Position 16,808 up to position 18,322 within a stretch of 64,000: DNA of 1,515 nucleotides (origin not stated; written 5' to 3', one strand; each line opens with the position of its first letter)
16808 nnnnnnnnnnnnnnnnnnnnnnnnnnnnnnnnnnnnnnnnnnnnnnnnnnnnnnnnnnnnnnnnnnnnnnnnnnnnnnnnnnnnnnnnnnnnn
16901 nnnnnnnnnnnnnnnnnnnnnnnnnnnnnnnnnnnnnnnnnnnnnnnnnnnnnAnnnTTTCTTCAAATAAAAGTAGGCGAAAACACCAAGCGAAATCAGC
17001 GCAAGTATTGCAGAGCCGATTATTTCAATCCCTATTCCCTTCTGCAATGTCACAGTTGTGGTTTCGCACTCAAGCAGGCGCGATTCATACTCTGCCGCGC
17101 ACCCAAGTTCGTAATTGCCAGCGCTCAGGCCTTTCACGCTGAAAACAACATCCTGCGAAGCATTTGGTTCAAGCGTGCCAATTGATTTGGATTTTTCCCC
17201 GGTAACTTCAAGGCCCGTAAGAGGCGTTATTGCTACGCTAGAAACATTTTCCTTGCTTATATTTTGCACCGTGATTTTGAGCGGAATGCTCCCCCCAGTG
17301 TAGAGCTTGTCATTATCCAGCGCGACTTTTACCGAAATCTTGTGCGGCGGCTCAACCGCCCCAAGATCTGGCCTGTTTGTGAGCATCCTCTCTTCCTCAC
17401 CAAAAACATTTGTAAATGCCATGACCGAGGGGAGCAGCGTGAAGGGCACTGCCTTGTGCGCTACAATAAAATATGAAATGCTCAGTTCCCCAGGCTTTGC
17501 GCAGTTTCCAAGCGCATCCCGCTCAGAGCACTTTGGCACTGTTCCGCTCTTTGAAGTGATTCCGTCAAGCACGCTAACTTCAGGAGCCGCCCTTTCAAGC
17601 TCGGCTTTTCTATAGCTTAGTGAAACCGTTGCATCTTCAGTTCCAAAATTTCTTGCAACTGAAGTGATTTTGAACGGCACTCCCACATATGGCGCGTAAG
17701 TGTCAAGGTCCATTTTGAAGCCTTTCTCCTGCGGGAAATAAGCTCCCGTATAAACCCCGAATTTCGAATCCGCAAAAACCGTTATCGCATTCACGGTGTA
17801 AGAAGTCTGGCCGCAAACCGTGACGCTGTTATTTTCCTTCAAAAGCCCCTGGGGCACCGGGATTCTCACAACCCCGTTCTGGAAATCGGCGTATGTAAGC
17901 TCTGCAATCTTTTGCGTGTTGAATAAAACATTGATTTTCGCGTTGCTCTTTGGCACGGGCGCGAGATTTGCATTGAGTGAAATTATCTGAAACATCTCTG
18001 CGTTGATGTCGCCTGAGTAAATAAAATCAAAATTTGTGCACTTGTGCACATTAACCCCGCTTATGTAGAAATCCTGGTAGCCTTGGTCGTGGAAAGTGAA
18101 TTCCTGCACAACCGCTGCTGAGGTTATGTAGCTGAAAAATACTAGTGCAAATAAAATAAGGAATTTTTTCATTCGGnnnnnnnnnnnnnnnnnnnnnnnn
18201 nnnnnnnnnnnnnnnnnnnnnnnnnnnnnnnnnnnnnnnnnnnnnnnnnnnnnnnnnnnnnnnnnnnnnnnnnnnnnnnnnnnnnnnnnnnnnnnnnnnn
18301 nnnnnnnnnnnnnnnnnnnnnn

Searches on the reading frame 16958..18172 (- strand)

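Call 23: search_protein_families(library=pfam, proteins=[window:16958-18172:-], max_evalue=0.001)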
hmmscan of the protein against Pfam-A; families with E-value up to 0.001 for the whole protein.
window:16958-18172:- (405 aa): 0 families

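Call 66: search_protein_families(library=pfam, proteins=[window:16958-18172:-], max_evalue=0.1)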
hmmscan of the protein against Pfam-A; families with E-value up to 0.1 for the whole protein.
window:16958-18172:- (405 aa): 3 families
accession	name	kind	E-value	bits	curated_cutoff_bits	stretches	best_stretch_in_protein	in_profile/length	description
PF07705.17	CARDB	-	0.0019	18.8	22.7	1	281-369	6-92/101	CARDB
PF24063.1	DUF7363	-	0.0028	18.7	28.3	1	273-356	7-91/107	Domain of unknown function (DUF7363)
PF18040.7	BPA_C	-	0.012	16.1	26.2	1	100-123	59-82/95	beta porphyranase A C-terminal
